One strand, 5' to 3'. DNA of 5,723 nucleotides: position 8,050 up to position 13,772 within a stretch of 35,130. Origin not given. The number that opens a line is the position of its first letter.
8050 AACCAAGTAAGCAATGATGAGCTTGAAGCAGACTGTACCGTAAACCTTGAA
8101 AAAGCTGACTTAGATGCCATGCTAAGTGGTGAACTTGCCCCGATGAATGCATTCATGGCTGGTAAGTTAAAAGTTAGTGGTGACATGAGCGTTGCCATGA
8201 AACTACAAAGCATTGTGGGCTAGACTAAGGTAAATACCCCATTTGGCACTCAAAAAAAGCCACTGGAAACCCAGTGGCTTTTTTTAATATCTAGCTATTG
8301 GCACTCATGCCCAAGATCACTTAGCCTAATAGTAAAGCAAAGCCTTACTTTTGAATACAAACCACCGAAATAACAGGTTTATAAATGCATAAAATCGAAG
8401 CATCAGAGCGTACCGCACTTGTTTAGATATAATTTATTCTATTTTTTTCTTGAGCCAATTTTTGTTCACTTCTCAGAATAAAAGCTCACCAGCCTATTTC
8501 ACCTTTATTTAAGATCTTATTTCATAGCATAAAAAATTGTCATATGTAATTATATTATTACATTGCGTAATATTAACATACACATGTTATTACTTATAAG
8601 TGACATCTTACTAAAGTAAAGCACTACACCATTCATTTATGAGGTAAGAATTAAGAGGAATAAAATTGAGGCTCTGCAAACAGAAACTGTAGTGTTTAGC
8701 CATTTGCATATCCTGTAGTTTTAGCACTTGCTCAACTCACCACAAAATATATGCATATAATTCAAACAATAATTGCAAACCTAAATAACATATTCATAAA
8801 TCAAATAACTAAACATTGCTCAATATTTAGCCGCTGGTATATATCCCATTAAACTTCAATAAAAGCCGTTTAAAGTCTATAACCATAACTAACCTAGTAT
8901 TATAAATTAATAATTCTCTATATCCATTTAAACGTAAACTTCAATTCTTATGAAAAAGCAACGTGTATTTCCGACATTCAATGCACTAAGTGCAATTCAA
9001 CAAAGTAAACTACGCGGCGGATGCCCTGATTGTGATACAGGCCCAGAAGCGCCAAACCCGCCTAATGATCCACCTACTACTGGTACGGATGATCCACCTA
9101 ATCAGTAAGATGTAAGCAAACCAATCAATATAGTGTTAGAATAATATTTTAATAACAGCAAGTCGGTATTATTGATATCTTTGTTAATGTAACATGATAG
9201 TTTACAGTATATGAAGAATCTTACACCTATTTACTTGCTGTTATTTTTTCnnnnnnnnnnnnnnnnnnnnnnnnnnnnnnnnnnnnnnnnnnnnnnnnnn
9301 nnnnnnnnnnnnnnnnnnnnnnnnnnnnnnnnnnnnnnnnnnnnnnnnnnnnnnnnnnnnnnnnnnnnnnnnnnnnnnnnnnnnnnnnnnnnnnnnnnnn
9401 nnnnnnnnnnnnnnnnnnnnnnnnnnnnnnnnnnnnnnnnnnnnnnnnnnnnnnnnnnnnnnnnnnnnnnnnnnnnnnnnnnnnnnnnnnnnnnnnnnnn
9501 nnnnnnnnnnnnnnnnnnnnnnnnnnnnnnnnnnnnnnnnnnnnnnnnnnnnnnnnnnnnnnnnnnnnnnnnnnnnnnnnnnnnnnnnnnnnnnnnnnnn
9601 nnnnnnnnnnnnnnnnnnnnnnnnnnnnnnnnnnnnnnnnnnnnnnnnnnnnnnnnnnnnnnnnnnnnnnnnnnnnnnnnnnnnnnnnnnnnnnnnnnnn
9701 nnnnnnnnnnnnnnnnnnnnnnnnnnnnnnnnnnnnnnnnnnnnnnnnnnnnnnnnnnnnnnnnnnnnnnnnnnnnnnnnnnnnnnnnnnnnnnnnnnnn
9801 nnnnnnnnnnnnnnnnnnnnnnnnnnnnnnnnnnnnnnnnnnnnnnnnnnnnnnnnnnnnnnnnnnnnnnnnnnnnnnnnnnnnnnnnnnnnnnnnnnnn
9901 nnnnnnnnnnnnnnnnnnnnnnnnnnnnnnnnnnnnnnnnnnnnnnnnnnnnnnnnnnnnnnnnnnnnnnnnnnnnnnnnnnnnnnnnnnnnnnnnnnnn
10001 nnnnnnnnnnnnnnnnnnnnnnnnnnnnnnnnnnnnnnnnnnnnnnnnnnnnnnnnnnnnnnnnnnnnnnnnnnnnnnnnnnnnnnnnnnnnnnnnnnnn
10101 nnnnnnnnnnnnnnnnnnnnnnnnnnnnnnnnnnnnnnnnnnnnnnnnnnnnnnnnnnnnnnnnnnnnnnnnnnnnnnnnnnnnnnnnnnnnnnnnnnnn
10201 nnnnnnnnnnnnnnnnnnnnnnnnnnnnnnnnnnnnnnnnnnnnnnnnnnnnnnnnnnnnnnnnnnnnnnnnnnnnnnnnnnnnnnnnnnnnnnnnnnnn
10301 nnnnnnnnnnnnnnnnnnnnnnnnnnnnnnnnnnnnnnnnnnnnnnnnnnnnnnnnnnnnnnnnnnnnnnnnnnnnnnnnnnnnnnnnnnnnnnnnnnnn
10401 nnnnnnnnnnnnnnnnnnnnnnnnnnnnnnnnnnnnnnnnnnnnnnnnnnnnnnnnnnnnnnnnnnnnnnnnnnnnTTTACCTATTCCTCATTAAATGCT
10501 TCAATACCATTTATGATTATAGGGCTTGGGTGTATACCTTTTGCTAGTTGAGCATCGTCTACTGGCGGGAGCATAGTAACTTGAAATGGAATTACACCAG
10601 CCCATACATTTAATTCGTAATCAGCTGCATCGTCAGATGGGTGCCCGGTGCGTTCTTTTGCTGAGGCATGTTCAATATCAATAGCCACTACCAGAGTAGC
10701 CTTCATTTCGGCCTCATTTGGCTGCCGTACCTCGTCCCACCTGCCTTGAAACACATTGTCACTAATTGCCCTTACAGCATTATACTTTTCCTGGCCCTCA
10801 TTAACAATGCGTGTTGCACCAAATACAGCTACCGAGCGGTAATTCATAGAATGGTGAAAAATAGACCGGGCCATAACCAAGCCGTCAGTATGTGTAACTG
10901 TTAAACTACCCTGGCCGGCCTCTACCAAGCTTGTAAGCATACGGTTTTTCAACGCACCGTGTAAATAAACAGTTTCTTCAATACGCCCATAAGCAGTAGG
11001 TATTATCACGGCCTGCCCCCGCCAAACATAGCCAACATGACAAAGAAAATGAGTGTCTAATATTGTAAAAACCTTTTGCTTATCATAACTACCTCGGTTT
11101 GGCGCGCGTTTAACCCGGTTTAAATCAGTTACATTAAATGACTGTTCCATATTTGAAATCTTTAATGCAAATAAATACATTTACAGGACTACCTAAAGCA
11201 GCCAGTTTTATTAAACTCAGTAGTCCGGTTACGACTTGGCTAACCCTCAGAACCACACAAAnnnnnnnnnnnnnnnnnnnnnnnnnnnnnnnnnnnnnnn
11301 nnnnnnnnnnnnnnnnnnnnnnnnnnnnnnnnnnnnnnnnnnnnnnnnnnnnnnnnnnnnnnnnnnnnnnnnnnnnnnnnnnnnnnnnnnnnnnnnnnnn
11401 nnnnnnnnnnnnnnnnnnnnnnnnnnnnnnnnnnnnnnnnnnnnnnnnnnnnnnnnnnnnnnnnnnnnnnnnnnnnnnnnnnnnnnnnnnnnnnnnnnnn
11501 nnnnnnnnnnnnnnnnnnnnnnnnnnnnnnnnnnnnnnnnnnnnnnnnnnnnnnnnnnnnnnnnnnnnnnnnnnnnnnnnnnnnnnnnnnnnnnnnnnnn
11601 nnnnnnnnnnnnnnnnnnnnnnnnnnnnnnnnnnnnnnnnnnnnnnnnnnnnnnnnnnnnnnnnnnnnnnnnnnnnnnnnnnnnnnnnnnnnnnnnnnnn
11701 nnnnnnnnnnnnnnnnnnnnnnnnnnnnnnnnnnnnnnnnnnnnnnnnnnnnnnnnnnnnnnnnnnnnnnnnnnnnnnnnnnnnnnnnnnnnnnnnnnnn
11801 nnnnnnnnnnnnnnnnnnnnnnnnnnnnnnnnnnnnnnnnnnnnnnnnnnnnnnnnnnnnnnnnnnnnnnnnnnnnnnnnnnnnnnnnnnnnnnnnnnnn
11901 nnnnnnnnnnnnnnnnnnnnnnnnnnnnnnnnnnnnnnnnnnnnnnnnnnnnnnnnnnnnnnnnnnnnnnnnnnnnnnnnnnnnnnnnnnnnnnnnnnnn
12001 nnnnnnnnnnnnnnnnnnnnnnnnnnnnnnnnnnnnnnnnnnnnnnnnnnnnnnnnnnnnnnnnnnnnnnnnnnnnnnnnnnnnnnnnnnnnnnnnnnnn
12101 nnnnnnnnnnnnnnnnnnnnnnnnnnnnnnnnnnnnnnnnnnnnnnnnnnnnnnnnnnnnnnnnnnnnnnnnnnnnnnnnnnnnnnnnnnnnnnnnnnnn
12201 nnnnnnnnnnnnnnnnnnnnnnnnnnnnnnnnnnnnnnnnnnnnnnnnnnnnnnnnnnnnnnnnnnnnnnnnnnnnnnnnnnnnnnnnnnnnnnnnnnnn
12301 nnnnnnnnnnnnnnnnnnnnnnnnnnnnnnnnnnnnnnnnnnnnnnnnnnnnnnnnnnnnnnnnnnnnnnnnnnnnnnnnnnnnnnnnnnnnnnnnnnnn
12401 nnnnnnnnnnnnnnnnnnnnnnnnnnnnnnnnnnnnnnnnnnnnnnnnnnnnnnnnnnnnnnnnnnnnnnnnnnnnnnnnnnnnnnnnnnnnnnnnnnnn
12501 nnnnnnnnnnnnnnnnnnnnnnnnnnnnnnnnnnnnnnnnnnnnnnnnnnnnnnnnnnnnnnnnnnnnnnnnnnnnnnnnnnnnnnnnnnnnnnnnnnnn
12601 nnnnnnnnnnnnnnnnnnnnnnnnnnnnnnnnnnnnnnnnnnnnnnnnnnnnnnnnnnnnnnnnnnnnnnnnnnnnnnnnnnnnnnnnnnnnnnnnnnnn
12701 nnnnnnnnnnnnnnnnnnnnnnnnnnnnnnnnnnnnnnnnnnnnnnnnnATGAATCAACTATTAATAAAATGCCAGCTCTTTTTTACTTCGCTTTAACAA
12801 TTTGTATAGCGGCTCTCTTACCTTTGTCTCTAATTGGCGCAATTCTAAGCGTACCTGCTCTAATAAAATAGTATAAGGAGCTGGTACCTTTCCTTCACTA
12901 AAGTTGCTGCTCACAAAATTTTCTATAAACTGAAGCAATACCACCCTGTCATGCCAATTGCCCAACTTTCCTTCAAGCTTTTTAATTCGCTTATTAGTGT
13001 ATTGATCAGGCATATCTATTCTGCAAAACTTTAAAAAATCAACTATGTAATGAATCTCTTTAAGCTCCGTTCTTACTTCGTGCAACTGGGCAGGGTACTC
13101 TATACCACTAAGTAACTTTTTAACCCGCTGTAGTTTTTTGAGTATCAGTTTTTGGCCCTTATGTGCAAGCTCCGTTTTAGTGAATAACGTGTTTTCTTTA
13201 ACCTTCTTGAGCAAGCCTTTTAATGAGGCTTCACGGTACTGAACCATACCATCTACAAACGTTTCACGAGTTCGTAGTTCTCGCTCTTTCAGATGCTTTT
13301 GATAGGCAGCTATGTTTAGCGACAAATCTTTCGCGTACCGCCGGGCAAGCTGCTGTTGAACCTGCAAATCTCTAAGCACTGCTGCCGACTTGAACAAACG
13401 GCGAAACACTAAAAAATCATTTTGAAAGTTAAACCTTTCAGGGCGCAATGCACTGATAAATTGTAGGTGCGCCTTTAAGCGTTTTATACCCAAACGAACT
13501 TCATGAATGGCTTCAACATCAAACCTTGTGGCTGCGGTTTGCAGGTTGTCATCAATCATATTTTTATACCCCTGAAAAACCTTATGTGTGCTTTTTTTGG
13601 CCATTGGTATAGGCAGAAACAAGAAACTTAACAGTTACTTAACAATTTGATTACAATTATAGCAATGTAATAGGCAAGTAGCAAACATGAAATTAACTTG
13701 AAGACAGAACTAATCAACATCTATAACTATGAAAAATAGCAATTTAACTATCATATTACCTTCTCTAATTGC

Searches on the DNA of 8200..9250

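Call 58: search_rna_families(source=window, start=8200, end=9250, threshold=evalue, max_evalue=1)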
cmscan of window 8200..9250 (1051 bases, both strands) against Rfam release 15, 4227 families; matches with E-value up to 1: 5.
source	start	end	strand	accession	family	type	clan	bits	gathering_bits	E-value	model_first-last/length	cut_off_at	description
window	8253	8364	-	RF04180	BTnc231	Gene; sRNA;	-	27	80.4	0.0033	1-154/154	no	Bacteroides sRNA BTnc231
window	8250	8316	-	RF00506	Thr_leader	Cis-reg; leader;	-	25.8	55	0.022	1-118/118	no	Threonine operon leader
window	8250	8351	-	RF01859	Phe_leader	Cis-reg; leader;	-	25.7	55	0.085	1-125/125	no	Phenylalanine leader peptide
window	8249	8310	-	RF02432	SpF25_sRNA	Gene; sRNA;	-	23.4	48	0.34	1-102/102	no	Streptococcus sRNA SpF25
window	8210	8288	+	RF02432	SpF25_sRNA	Gene; sRNA;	-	21.6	48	0.86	1-102/102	no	Streptococcus sRNA SpF25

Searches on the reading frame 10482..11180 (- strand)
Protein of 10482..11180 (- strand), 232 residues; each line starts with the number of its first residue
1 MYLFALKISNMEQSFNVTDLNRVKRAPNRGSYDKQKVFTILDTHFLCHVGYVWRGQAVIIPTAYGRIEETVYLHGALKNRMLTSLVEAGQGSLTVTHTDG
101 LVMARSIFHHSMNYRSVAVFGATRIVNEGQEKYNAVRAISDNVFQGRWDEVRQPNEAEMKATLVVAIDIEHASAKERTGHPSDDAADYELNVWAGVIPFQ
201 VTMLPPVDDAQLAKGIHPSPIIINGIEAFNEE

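Call 16: search_protein_families(library=pfam, proteins=[window:10482-11180:-], max_evalue=0.0001)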
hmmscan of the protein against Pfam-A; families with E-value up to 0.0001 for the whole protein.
window:10482-11180:- (232 aa): 1 family
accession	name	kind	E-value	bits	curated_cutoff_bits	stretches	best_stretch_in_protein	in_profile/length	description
PF12900.13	Pyridox_ox_2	-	3.4e-35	121.5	27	1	33-175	1-139/140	Pyridoxamine 5'-phosphate oxidase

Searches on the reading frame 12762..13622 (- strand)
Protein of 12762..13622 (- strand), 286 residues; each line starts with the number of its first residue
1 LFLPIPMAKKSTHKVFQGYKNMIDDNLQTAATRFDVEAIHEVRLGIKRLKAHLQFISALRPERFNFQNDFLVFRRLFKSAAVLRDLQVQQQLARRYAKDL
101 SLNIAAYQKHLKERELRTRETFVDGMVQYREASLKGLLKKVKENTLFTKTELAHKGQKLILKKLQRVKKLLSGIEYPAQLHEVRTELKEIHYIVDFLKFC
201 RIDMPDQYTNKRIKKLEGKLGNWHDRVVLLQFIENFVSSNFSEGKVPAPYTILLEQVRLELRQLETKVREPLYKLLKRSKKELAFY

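Call 16: search_protein_families(library=pfam, proteins=[window:12762-13622:-], max_evalue=0.0001)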
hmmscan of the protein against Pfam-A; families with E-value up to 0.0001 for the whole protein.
window:12762-13622:- (286 aa): 1 family
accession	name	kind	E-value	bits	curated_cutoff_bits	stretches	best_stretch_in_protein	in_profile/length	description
PF05235.19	CHAD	-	3.1e-15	57.2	25.6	1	33-233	20-227/228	CHAD domain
